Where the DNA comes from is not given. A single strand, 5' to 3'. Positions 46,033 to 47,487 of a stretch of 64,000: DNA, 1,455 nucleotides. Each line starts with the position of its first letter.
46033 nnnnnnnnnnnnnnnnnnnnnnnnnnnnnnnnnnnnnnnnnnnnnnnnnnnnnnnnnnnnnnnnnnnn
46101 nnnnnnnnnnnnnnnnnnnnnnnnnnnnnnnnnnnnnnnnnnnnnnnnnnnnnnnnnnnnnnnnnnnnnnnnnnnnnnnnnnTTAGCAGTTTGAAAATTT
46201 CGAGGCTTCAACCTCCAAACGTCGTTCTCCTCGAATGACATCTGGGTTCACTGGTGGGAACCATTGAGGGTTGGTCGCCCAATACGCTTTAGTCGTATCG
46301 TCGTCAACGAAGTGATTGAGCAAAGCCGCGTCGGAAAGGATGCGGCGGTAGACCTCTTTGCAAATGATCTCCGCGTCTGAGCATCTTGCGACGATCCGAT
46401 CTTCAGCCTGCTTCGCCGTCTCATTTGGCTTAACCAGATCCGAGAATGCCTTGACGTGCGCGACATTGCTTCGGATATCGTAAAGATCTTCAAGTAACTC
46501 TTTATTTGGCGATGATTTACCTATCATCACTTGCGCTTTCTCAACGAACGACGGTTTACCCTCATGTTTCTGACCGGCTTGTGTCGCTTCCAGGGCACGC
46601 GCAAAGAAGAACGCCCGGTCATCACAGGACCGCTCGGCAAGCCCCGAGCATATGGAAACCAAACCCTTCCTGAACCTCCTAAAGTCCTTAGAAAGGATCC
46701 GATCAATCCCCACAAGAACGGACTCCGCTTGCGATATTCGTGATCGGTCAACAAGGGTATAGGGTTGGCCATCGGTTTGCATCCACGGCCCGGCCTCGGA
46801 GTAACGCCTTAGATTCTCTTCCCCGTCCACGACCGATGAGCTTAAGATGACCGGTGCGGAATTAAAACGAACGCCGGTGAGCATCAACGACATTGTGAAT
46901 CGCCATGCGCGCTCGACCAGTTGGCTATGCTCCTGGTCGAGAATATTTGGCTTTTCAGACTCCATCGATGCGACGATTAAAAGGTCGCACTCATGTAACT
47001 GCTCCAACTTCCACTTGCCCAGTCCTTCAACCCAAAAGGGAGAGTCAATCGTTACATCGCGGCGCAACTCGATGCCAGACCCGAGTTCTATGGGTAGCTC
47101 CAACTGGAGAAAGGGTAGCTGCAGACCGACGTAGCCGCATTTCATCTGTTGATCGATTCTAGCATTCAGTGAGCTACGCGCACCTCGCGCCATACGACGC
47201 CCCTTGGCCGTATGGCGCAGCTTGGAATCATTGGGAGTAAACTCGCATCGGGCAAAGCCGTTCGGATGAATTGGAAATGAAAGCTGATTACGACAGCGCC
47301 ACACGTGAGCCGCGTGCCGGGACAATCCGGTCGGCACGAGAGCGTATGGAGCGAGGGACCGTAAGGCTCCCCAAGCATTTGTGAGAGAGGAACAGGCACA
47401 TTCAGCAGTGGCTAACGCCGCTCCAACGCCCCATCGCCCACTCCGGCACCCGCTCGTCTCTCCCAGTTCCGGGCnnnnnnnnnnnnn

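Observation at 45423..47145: Two adjacent, overlapping genes each carrying an R-x4-H (HEPN-like) motif inside a repeat-bounded, lower-GC patch: a candidate toxin/defence cassette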

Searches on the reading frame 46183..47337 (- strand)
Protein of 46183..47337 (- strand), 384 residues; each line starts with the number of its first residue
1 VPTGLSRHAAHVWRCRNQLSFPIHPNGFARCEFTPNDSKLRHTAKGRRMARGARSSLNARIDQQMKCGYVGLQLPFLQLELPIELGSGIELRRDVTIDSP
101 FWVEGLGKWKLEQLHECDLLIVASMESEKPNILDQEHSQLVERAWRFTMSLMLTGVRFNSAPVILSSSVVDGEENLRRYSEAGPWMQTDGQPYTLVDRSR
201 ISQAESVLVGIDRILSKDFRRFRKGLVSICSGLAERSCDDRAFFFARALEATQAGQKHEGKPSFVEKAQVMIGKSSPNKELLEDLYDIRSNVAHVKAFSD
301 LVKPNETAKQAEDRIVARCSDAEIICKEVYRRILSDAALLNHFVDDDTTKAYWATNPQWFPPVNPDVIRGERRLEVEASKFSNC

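Call 3: search_protein_families(library=pfam, proteins=[window:46183-47337:-], max_evalue=1)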
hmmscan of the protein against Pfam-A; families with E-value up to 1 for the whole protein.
window:46183-47337:- (384 aa): 1 family
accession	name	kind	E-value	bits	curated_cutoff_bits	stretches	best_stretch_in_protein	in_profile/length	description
PF03532.18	OMS28_porin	-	0.058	13.1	27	1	226-281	117-172/253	OMS28 porin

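Call 4: search_protein_families(library=padloc, proteins=[window:46183-47337:-], max_evalue=1)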
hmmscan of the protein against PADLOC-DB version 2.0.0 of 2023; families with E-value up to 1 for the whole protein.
window:46183-47337:- (384 aa): 0 families

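Call 5: search_protein_families(library=ncbifam, proteins=[window:46183-47337:-], max_evalue=1)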
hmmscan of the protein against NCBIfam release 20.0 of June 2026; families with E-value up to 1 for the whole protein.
window:46183-47337:- (384 aa): 0 families

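Call 7: find_homologous_proteins(query=window:46183-47145:-, max_evalue=0.001)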
Query window:46183-47145:- (320 aa): 3 proteins with E <= 0.001 among 2601 candidates.
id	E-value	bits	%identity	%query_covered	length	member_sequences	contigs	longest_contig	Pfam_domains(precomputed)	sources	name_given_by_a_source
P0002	1.7e-212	722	100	100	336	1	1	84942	-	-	-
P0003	1.1e-92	329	48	98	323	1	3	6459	-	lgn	-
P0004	1.3e-89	319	46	98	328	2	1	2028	-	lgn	-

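Call 8: find_encoding_contigs(protein=P0003, flank=10000)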
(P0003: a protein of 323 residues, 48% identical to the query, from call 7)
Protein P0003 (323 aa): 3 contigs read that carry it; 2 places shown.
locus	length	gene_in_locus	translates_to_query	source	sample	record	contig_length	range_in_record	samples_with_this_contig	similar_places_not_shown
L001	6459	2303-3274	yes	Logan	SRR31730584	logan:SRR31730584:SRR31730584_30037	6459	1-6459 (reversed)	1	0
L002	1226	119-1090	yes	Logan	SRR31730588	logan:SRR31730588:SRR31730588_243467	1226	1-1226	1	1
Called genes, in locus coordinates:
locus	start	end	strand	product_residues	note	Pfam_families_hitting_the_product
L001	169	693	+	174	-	-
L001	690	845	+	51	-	-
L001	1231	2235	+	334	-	PF00413:Peptidase_M10, PF09762:CCDC93_CC (weak)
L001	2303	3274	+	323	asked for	-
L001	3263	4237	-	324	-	PF19780:DUF6265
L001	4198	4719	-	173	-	-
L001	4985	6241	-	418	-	PF16656:Pur_ac_phosph_N, PF00149:Metallophos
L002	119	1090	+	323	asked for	-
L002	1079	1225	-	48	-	?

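Call 9: find_encoding_contigs(protein=P0004, flank=10000)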
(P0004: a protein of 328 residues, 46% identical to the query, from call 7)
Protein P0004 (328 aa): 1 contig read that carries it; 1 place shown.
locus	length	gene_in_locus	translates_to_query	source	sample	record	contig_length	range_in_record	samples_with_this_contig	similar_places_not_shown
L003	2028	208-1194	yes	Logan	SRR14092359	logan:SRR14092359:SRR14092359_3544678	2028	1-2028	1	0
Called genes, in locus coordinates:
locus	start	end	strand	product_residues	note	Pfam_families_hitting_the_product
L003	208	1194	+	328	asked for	-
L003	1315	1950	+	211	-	-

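Call 13: find_homologous_proteins(query=A1, max_evalue=0.01)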
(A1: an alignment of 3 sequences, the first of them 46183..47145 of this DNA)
Query A1 (3 sequences) (320 aa, profile of the alignment): 3 proteins with E <= 0.01 among 8000 candidates.
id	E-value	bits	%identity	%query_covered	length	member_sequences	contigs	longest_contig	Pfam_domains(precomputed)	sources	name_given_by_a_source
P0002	3.7e-175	600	100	100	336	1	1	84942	-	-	-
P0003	1.0e-174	598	48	98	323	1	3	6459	-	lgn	-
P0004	2.0e-173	594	46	98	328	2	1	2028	-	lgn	-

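Call 20: predict_structure(alignment_id=A1)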
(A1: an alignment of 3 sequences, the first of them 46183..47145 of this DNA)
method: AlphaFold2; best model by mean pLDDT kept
length: 320 residues; sequences in the alignment: 3
mean_pLDDT: 63.9   pTM: 0.70
mean pLDDT of the five models: 63.9, 62.4, 61.5, 60.5, 46.1
residues with pLDDT >= 90: 3; 70-90: 140; 50-70: 87; < 50: 90
segments of 3 or more residues with pLDDT < 50: 1-5, 29-47, 58-69, 95-131, 229-231, 314-320
pLDDT, mean of each block of 10 residues (from residue 1): 47 53 60 44 47 50 42 59 76 51 32 30 34 69 82 68 71 71 77 73 86 90 71 68 84 82 87 77 67 78 74 44
secondary structure, 60 per line:
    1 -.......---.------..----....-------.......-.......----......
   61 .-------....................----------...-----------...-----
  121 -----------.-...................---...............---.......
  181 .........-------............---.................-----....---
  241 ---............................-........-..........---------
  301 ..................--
elements in order: E2-8 E25-28 H36-42 H44-50 E55-61 H69-88 E99-101 H134-152 H156-170 H174-189 H197-208 H212-228 H234-237 H244-271 H273-280 H282-291 H301-318

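Call 23: search_solved_structures(query=A1, max_evalue=10, show_alignments=3)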
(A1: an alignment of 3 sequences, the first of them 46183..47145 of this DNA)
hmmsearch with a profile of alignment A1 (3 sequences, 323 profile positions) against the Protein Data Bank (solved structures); distinct sequences matched with E-value up to 10: 0.

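Call 25: fold_search(model_id=the predicted structure, library=pdb)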
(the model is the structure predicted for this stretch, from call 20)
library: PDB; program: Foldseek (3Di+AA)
matches with E <= 10: 273; with E <= 0.001: 0
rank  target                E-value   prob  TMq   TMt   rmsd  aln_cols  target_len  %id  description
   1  5k3g_A                2.3e-01  0.14  0.20  0.13  21.4       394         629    9  Crystals structure of Acyl-CoA oxidase-1 in Caenorhabditis elegans, Apo form-I (released 2016-08-24)
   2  5k3g_C                3.4e-01  0.13  0.21  0.13  21.5       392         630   10  Crystals structure of Acyl-CoA oxidase-1 in Caenorhabditis elegans, Apo form-I (released 2016-08-24)
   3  7q84_B                4.3e-01  0.10  0.21  0.14  20.2       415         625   11  Crystal structure of human peroxisomal acyl-Co-A oxidase 1a, apo-form (released 2022-03-02)
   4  4ped                  4.8e-01  0.06  0.12  0.11  15.6       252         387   11  Mitochondrial ADCK3 employs an atypical protein kinase-like fold to enable coenzyme Q biosynthes (released 2014-11-19)
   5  7udq_B                5.8e-01  0.08  0.14  0.12  16.4       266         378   11  Crystal structure of COQ8A-CA157 inhibitor complex in space group P1 (released 2023-01-18)
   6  7q86_A                7.1e-01  0.08  0.21  0.14  19.0       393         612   11  Crystal structure of human peroxisomal acyl-Co-A oxidase 1a, FAD-bound-form (released 2022-03-02)
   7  9ca3_D                7.9e-01  0.06  0.13  0.15  19.0       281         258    9  Crystal structure of MarE C280S in complex with cyanide bound heme and its native substrate, beta-methyl-L-tryptophan (released 2025-04-02)
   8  4nqf_A                8.7e-01  0.38  0.22  0.39   8.1       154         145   12  Crystal structure of HEPN domain protein (released 2014-03-26)
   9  1w07_A                9.1e-01  0.08  0.20  0.13  18.1       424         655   11  Arabidopsis thaliana acyl-CoA oxidase 1 (released 2004-12-15)
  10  2ddh                  1.1e+00  0.09  0.23  0.14  19.5       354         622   10  Crystal Structure of Acyl-CoA oxidase complexed with 3-OH-dodecanoate (released 2006-03-28)
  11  9ca3_B                1.2e+00  0.03  0.13  0.15  18.8       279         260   10  Crystal structure of MarE C280S in complex with cyanide bound heme and its native substrate, beta-methyl-L-tryptophan (released 2025-04-02)
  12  9ima_A                1.5e+00  0.07  0.15  0.18  16.1       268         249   13  Cryo-EM structure for the GPRC5D complexed with Talquetamab Fab (released 2024-09-11)
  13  7udm_B                1.8e+00  0.03  0.11  0.11  19.2       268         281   12  Crystal structure of designed helical repeat protein RPB_PLP1_R6 in alternative conformation 1 (with peptide) (released 2023-03-22)
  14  7udq_A                1.9e+00  0.03  0.12  0.10  16.0       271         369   11  Crystal structure of COQ8A-CA157 inhibitor complex in space group P1 (released 2023-01-18)
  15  7udp                  2.0e+00  0.03  0.14  0.12  15.8       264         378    9  Crystal structure of COQ8A-CA157 inhibitor complex in space group C2 (released 2023-01-18)
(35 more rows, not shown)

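Call 47: find_related_loci(query=A1, collection=metagenome_contigs, flank=8000)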
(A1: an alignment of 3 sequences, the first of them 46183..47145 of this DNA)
Query A1 (320 aa) in metagenome_contigs; peptide patterns used: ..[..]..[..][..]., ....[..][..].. (x = any residue, [..] = any of these).
241 stretches matched a pattern; 1 encode a relative of the query (tblastn E <= 1e-3); 1 distinct loci.
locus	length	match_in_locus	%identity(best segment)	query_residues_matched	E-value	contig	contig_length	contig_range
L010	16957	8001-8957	43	2-316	1e-89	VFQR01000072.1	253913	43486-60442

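Call 51: search_dna_similar(query=window:46183-47145:-, collection=plasmids, mode=protein, max_evalue=1)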
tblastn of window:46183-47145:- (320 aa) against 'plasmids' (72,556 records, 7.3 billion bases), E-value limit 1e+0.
Records with a match: 1; places in all: 1; records where one place covers at least 80% of the query: 1.
Best place of each record, by identity: <60% 1.
By first word of the organism name: Bradyrhizobium 1.
By predicted mobility (MOB-suite, as given by PLSDB): conjugative 1.
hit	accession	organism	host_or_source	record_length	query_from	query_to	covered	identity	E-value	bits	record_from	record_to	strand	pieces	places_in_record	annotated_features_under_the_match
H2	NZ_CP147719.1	Bradyrhizobium sp. 2S1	-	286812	38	301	83%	27.0%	2e-21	102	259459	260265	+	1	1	hypothetical protein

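Call 52: get_annotated_region(hit=H2, flank=8000)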
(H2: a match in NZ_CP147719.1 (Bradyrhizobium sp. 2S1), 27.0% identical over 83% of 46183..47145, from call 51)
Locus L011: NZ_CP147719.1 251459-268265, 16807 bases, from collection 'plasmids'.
description: Bradyrhizobium sp. 2S1 plasmid pBsp2S1b, complete sequence
organism: Bradyrhizobium sp. 2S1 (NCBI taxid 1404429)
taxonomy: Bacteria; Pseudomonadota; Alphaproteobacteria; Hyphomicrobiales; Nitrobacteraceae; Bradyrhizobium; Bradyrhizobium sp. 2S1
host: -; source: -; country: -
typing (MOB-suite, as given by PLSDB): conjugative; relaxase MOBP; mating-pair formation MPF_T
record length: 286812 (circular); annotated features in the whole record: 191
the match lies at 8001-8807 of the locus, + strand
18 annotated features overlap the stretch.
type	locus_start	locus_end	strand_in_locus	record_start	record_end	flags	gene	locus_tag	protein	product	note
CDS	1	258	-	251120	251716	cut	-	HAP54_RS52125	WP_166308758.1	DUF6088 family protein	-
CDS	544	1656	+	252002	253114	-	-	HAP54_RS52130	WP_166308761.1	hypothetical protein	-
CDS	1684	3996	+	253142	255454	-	-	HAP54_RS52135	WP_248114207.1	SEC-C metal-binding domain-containing protein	-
CDS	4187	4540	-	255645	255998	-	-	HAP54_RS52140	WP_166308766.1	DUF2958 domain-containing protein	-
CDS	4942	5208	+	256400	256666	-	-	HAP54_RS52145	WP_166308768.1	hypothetical protein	-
CDS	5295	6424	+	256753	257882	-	-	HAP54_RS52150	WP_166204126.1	IS3-like element ISRj2 family transposase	GO:0006313 - DNA transposition [Evidence IEA]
CDS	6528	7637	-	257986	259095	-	-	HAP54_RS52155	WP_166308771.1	hypothetical protein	-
CDS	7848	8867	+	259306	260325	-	-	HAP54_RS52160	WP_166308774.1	hypothetical protein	-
CDS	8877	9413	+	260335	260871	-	-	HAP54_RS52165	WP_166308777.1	methionyl-tRNA formyltransferase-like protein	-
CDS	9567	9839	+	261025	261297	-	-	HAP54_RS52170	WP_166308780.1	hypothetical protein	-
CDS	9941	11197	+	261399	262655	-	-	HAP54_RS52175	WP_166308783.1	HEPN/Toprim-associated domain-containing protein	-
CDS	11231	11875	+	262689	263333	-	-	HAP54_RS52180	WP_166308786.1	AbiV family abortive infection protein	-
CDS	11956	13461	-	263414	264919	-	-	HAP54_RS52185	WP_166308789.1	SAVED domain-containing protein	-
CDS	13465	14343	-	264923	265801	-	-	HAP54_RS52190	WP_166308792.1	CBASS oligonucleotide cyclase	-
CDS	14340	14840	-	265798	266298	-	-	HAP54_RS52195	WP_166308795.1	hypothetical protein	-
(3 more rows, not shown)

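Call 53: fold_search(model_id=the predicted structure, library=viral)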
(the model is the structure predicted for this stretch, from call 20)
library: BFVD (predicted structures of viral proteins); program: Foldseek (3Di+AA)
matches with E <= 10: 283; with E <= 0.001: 0
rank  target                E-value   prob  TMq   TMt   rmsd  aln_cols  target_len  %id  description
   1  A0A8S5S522            3.8e-01  0.23  0.14  0.24  11.7       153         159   12  Uncharacterized protein [Siphoviridae sp. ctmP938]
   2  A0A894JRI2            3.8e-01  0.16  0.18  0.18  16.7       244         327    7  (no name in the UniProt tables at hand)
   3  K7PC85                4.4e-01  0.06  0.13  0.11  21.3       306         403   12  Protein ORF85 [Cyprinid herpesvirus 1]
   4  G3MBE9                5.7e-01  0.13  0.15  0.24  16.7       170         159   16  Gp79 [Bacillus phage G]
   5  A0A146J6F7            6.3e-01  0.04  0.13  0.05  31.1       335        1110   10  (no name in the UniProt tables at hand)
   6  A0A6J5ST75            7.6e-01  0.14  0.20  0.27  16.1       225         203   14  Uncharacterized protein [uncultured Caudovirales phage]
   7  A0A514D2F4            7.6e-01  0.05  0.13  0.08  24.7       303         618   12  (no name in the UniProt tables at hand)
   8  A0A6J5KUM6            8.4e-01  0.03  0.11  0.07  28.2       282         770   12  Uncharacterized protein [uncultured Caudovirales phage]
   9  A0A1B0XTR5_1          8.4e-01  0.03  0.10  0.05  28.0       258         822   15  (no name in the UniProt tables at hand)
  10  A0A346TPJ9            8.8e-01  0.11  0.22  0.22  16.0       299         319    8  P49 [Mythimna unipuncta nucleopolyhedrovirus]
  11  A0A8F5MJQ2            9.8e-01  0.05  0.14  0.12  19.8       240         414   11  RNA-dependent RNA polymerase (Fragment) [Grapevine-associated mycobunya-like virus 2]
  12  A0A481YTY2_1          1.0e+00  0.05  0.14  0.07  19.6       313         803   12  DNA topoisomerase 1 [Marseillevirus LCMAC101]
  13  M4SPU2                1.1e+00  0.05  0.11  0.16  17.7       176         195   12  Nucleoside triphosphate pyrophosphohydrolase [Cellulophaga phage phiST]
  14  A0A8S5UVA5            1.4e+00  0.04  0.10  0.12  31.6       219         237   15  Uncharacterized protein [Siphoviridae sp. ctnNB1]
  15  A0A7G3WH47            1.4e+00  0.03  0.09  0.07  32.9       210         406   13  Uncharacterized protein [Arthronema virus TR020]
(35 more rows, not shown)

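Call 55: search_protein_families(library=pfam, proteins=[L011:7848-8867:+, L011:8877-9413:+, L011:9567-9839:+, L011:6528-7637:-, L010:7989-8963:+, L003:1315-1950:+], max_evalue=0.1)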
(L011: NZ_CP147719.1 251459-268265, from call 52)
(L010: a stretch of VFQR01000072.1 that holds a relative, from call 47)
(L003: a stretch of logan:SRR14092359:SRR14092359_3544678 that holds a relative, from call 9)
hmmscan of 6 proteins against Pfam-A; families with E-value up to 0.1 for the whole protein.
L011:7848-8867:+ (339 aa): 0 families

L011:8877-9413:+ (178 aa): 0 families

L011:9567-9839:+ (90 aa): 0 families

L011:6528-7637:- (369 aa): 0 families

L010:7989-8963:+ (324 aa): 1 family
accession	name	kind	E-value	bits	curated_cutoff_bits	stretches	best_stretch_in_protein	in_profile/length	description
PF23359.1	Lsr2_DNA-bd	-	0.031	14.1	26.9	1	287-301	4-18/37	Lsr2 DNA-binding domain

L003:1315-1950:+ (211 aa): 0 families

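Call 56: search_dna_similar(query=L011:7848-8867:+, collection=plasmids, mode=protein, max_evalue=0.01, max_rows=40)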
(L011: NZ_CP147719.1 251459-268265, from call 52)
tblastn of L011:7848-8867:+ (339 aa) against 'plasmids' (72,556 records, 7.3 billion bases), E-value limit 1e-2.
Records with a match: 1; places in all: 1; records where one place covers at least 80% of the query: 1.
Best place of each record, by identity: >=99% 1.
By first word of the organism name: Bradyrhizobium 1.
By predicted mobility (MOB-suite, as given by PLSDB): conjugative 1.
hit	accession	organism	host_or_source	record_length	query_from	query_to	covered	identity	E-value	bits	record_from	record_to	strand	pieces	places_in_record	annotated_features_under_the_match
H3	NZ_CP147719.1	Bradyrhizobium sp. 2S1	-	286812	1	339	100%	100.0%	0e+0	674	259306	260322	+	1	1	hypothetical protein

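Call 57: search_dna_similar(query=L011:7848-8867:+, collection=phages, mode=protein, max_evalue=0.1)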
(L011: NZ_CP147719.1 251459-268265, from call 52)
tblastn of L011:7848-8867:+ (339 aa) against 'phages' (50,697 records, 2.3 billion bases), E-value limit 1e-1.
No match.

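Call 60: find_related_loci(query=A4, collection=genome_contigs, flank=10000)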
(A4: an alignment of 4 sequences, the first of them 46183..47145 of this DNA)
Query A4 (320 aa) in genome_contigs; peptide patterns used: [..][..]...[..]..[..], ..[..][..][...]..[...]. (x = any residue, [..] = any of these).
60 stretches matched a pattern, but none encodes a relative of the query by tblastn (E <= 1e-3).

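Call 63: find_related_loci(query=A4, collection=viral_contigs, flank=8000)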
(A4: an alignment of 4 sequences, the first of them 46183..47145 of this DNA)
Query A4 (320 aa) in viral_contigs; peptide patterns used: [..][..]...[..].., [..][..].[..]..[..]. (x = any residue, [..] = any of these).
71 stretches matched a pattern, but none encodes a relative of the query by tblastn (E <= 1e-3).

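Call 66: search_solved_structures(query=A3, max_evalue=10, show_alignments=2)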
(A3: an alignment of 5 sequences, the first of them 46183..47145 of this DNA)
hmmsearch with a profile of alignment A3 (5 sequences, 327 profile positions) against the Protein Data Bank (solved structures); distinct sequences matched with E-value up to 10: 0.

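Call 75: search_protein_families(library=padloc, proteins=[L011:7848-8867:+, L011:8877-9413:+, L011:6528-7637:-, L011:9941-11197:+, L011:11231-11875:+, L003:1315-1950:+, L010:7989-8963:+], max_evalue=0.01)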
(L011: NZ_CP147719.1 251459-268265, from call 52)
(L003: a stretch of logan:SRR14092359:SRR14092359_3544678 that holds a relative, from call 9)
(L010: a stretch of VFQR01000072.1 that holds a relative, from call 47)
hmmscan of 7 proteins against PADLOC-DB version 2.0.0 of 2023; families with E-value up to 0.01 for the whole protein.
L011:7848-8867:+ (339 aa): 0 families

L011:8877-9413:+ (178 aa): 1 family
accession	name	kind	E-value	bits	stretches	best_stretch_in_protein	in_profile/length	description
PDLC03986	PD-Lambda-3_A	-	6.1e-07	27.5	1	73-142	89-155/159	-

L011:6528-7637:- (369 aa): 0 families

L011:9941-11197:+ (418 aa): 0 families

L011:11231-11875:+ (214 aa): 1 family
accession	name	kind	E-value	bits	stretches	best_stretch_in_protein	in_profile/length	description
PDLC02353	AbiV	-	1.5e-62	208.8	1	11-202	2-194/196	AbiV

L003:1315-1950:+ (211 aa): 0 families

L010:7989-8963:+ (324 aa): 0 families

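Call 84: list_cluster_members(proteins=[P0003, P0004, P0005, P0006, P0007, P0008, P0009, P0010, P0011, L011:7848-8864:+])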
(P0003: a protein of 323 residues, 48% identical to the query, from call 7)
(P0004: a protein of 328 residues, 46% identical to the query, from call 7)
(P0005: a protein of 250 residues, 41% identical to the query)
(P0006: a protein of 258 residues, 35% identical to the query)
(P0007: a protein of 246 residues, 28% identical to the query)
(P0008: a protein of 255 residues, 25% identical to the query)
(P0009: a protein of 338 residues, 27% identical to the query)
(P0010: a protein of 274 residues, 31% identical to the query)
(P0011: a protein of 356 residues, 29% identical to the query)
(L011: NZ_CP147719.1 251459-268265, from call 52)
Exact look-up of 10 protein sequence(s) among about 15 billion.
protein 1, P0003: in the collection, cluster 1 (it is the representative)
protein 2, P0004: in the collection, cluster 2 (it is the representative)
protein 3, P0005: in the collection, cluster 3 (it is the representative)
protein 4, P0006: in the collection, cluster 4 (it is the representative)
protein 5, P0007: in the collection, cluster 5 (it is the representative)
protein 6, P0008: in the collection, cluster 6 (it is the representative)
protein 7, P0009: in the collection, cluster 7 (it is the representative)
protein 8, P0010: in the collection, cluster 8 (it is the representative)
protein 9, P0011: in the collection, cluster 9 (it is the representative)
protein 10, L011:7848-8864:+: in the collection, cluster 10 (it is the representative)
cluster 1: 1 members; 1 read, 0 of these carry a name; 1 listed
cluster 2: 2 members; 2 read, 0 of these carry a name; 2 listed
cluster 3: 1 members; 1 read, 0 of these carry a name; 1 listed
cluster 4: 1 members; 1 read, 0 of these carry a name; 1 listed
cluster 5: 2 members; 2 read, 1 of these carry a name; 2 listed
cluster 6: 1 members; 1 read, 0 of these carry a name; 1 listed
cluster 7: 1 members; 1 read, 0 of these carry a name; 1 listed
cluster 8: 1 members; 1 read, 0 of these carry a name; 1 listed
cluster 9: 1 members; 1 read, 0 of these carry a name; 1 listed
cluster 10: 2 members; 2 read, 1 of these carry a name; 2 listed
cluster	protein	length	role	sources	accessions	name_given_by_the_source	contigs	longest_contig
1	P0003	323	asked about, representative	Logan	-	-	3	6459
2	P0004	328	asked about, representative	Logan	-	-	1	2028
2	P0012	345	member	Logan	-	-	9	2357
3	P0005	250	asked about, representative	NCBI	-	-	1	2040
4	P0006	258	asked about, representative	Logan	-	-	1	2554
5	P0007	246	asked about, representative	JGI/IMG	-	hypothetical protein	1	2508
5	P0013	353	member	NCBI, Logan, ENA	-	-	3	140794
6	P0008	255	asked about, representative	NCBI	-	-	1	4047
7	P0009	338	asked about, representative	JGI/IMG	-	-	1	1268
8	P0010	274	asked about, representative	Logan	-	-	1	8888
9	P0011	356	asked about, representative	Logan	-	-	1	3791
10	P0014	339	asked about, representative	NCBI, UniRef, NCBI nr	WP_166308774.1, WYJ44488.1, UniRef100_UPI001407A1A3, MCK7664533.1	hypothetical protein [Bradyrhizobium sp. 2S1] | hypothetical protein n=1 Tax=Bradyrhizobium sp. 2S1 TaxID=1404429 RepID=UPI001407A1A3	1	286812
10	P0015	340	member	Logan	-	-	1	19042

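Call 85: find_encoding_contigs(protein=P0013, flank=10000, max_places=3)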
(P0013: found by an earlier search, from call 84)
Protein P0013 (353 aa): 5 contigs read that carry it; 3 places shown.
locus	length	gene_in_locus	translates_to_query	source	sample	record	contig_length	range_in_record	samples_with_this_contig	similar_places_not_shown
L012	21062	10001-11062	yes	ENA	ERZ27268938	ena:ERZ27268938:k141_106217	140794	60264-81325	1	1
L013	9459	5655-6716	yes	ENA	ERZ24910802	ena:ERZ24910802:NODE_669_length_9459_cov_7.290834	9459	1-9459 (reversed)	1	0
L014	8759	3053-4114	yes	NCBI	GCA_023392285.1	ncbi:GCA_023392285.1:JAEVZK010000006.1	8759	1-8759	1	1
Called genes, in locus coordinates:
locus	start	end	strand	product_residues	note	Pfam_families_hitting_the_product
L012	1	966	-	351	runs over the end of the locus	PF06071:YchF-GTPase_C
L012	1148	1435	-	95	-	PF01329:Pterin_4a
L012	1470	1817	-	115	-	PF20475:DUF6717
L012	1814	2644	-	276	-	PF02739:5_3_exonuc_N, PF01367:5_3_exonuc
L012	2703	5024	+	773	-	PF02129:Peptidase_S15, PF08530:PepX_C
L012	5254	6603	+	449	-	-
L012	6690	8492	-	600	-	PF00082:Peptidase_S8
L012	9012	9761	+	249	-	-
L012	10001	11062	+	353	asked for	-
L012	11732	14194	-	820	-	PF01966:HD, PF13487:HD_5, PF01590:GAF (weak), PF13185:GAF_2, PF13492:GAF_3 (weak), PF00990:GGDEF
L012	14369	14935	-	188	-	PF01520:Amidase_3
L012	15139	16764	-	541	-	-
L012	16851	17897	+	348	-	PF05343:Peptidase_M42, PF01546:Peptidase_M20 (weak)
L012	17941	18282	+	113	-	-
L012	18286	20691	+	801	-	PF01547:SBP_bac_1, PF13416:SBP_bac_8, PF00528:BPD_transp_1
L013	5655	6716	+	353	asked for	-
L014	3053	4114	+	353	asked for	-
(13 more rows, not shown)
